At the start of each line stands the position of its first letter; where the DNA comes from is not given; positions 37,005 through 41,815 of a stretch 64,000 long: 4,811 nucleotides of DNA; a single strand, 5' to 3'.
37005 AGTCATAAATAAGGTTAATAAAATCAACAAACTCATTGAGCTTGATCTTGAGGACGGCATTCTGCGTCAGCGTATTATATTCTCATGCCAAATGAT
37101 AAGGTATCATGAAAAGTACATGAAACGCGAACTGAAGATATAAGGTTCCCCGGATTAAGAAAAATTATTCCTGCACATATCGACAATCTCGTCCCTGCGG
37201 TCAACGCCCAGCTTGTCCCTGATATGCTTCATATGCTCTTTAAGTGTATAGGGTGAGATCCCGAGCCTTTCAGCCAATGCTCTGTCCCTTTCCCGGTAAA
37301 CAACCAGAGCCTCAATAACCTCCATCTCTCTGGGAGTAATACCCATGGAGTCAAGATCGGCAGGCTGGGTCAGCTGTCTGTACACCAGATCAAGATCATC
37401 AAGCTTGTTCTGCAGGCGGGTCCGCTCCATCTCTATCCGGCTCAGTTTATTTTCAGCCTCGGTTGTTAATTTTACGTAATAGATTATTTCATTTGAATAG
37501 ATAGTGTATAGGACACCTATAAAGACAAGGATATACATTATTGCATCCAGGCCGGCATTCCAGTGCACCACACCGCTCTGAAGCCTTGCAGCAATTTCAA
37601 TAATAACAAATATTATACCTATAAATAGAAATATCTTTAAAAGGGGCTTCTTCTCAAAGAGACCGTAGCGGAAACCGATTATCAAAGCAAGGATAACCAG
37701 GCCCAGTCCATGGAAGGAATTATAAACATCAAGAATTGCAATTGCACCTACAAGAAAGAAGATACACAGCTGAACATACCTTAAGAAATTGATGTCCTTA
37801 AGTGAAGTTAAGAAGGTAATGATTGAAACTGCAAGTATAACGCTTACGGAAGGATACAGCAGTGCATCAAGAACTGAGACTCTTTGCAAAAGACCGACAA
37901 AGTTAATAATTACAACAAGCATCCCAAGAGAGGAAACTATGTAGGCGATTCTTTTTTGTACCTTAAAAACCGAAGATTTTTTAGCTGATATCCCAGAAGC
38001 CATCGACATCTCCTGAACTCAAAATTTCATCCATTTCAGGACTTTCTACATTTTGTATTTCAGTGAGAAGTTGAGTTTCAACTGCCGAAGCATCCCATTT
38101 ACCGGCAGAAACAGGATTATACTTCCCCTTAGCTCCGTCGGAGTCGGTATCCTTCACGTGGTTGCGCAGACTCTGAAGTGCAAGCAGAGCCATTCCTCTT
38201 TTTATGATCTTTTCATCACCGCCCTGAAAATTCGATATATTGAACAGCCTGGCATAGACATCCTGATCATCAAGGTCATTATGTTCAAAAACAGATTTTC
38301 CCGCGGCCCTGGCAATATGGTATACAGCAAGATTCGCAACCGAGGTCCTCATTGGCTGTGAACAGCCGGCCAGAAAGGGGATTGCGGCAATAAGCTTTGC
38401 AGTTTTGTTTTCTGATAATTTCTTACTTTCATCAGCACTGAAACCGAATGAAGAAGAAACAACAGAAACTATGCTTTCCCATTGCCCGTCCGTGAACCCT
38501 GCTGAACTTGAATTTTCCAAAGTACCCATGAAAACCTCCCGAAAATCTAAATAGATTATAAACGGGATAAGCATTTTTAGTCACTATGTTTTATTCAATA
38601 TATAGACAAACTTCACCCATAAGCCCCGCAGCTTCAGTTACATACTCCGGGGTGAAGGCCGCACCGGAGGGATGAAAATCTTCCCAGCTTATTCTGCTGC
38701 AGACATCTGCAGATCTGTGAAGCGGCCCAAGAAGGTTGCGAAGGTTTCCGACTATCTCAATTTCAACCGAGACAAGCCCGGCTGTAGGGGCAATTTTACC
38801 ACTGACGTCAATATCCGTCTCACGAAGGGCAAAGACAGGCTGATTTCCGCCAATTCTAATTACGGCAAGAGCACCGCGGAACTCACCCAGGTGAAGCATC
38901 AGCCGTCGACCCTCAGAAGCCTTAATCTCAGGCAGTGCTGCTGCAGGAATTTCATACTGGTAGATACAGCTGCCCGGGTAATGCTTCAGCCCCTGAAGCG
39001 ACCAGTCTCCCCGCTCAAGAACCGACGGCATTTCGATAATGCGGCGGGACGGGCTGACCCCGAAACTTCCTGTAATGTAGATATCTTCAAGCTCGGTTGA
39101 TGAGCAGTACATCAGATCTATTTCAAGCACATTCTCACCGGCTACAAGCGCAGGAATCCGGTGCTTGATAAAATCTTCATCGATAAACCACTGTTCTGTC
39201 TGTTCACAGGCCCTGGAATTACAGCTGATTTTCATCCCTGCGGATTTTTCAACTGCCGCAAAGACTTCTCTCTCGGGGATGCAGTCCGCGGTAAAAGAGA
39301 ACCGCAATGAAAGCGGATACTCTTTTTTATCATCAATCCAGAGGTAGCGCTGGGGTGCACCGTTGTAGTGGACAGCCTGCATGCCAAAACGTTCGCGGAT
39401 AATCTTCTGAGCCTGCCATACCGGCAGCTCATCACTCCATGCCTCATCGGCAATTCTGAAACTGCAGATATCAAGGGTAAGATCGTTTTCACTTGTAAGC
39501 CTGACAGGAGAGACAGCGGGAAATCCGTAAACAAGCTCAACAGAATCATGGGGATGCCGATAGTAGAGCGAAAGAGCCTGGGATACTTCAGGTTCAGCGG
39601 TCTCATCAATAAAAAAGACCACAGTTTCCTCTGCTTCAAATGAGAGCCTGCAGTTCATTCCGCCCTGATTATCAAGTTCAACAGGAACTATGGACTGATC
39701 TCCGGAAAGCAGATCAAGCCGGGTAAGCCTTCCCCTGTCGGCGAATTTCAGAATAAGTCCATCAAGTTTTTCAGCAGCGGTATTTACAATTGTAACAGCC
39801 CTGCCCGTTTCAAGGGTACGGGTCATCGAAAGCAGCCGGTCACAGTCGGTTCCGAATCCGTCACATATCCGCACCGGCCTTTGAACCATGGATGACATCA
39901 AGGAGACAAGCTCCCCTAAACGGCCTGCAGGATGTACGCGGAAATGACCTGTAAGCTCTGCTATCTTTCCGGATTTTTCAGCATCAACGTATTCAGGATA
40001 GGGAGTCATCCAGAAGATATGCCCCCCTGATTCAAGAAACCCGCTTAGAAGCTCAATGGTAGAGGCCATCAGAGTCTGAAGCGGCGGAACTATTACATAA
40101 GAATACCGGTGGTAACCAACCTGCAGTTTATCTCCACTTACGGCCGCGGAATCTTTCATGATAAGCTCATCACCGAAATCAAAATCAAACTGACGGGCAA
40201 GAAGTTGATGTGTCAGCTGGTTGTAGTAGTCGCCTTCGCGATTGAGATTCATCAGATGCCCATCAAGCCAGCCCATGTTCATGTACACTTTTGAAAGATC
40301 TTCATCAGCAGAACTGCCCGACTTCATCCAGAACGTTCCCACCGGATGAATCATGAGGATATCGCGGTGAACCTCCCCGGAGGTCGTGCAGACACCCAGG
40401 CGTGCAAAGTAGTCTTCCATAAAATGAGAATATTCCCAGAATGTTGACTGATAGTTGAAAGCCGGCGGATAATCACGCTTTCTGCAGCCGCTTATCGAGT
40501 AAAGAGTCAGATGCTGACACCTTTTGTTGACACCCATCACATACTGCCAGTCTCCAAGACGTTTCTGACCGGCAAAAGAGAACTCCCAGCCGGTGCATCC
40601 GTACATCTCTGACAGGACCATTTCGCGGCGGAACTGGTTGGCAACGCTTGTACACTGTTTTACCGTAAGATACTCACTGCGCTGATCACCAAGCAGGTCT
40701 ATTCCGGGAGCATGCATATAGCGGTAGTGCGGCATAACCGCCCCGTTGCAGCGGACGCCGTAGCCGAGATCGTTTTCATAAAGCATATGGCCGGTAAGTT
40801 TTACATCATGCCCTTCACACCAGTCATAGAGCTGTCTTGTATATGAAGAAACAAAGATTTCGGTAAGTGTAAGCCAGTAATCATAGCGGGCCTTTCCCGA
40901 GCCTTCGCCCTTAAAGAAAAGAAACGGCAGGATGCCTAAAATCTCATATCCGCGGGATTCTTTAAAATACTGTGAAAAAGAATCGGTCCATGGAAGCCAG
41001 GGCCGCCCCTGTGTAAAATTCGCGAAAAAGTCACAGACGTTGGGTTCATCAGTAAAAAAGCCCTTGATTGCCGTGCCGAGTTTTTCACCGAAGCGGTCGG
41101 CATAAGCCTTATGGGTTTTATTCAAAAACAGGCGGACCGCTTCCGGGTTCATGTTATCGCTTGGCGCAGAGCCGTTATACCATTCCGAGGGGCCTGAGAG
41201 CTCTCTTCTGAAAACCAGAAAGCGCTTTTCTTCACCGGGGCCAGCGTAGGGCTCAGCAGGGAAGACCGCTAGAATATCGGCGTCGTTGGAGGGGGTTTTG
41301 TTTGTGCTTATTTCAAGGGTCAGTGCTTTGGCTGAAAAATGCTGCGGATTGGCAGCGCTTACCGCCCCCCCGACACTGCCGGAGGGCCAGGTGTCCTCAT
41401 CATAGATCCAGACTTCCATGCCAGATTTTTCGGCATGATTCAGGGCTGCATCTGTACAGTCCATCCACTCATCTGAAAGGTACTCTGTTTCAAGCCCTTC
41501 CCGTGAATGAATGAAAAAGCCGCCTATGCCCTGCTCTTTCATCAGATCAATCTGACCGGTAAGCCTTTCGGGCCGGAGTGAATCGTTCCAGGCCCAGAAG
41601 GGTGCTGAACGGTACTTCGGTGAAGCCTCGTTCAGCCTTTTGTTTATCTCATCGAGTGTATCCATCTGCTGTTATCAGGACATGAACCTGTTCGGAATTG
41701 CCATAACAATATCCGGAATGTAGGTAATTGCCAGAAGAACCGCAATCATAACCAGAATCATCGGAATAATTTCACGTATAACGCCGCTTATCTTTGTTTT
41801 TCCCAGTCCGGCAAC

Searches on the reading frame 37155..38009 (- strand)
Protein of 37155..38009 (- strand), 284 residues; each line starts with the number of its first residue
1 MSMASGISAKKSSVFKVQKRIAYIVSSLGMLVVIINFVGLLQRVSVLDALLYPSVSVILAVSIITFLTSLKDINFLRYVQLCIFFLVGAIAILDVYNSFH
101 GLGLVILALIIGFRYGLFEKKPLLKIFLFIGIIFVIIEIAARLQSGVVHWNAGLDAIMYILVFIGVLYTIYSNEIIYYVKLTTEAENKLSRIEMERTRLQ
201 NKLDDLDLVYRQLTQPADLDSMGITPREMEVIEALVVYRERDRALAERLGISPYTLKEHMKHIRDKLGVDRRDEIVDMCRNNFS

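Call 3: search_protein_families(library=pfam, proteins=[window:37155-38009:-])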
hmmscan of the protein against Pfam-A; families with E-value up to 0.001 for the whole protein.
window:37155-38009:- (284 aa): 1 family
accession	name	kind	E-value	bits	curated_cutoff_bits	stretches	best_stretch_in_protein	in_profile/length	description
PF00196.25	GerE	-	3.9e-07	30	23.5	1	224-278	3-56/57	Bacterial regulatory proteins, luxR family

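Call 4: search_protein_families(library=ncbifam, proteins=[window:37155-38009:-])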
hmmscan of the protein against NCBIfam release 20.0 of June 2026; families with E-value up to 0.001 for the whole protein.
window:37155-38009:- (284 aa): 6 families
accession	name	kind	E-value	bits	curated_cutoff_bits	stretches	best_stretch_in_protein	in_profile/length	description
TIGR03020.2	EpsA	equivalog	2.2e-06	27.5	170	1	214-275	179-241/247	XrtB/PEP-CTERM-associated transcriptional regulator EpsA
NF052445.1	RespRegMctR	equivalog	2.7e-05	23.7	300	1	219-276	140-196/205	two-component system response regulator MctR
NF041232.1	BagY_FevT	exception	0.00017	20.5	700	1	224-277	297-349/367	LuxR family transcriptional regulator BagY/FevT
TIGR03541.1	reg_near_HchA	equivalog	0.00029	20.4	215.6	1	211-273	159-220/232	PA1136 family autoinducer-binding transcriptional regulator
NF007935.0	PRK10651.1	equivalog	0.00029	20.1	250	1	210-274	142-205/216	two-component system response regulator NarL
NF047785.1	respo_reg_MadR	equivalog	0.00071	19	300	0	220-277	145-201/209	MadR family response regulator transcription factor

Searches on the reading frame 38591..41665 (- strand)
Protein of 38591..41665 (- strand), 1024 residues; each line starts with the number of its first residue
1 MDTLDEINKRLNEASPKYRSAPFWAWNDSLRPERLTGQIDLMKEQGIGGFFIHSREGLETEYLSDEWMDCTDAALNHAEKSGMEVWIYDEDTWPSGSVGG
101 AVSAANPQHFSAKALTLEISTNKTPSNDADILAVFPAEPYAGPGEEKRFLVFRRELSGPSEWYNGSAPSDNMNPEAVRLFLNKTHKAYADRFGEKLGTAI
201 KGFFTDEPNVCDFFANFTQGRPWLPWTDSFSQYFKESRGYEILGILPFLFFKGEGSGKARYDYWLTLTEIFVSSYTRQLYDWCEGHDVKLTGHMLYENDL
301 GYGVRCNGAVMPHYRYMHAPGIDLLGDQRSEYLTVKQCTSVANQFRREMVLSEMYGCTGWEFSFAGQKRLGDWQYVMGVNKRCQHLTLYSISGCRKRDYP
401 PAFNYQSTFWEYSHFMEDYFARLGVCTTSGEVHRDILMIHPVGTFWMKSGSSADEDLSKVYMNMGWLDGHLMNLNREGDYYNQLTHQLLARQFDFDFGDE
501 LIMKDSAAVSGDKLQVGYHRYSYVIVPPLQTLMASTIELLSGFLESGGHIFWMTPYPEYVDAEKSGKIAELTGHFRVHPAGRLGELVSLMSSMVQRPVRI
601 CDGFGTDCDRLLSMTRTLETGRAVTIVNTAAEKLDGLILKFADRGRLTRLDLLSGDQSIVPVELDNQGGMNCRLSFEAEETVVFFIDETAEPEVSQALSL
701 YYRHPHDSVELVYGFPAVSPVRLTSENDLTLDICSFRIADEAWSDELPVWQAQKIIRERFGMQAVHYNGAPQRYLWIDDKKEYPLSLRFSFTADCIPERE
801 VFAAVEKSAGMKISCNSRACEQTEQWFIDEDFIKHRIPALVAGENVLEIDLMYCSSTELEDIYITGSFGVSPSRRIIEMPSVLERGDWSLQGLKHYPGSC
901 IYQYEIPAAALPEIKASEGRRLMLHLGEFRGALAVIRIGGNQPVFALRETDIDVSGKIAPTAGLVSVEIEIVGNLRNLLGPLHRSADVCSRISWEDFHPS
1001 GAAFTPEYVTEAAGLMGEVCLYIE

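Call 3: search_protein_families(library=pfam, proteins=[window:38591-41665:-])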
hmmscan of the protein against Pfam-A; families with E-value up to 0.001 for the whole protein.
window:38591-41665:- (1024 aa): 1 family
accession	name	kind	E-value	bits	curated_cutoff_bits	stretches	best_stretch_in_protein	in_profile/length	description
PF17132.9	Glyco_hydro_106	-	3.2e-12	46.2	29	1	170-437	269-539/743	alpha-L-rhamnosidase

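Call 4: search_protein_families(library=ncbifam, proteins=[window:38591-41665:-])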
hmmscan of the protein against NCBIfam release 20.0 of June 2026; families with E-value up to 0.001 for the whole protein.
window:38591-41665:- (1024 aa): 1 family
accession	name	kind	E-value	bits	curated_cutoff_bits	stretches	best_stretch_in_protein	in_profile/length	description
NF049897.1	AlphaRhamBT4145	equivalog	9.1e-14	50.4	1300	2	363-561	389-578/897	alpha-L-rhamnosidase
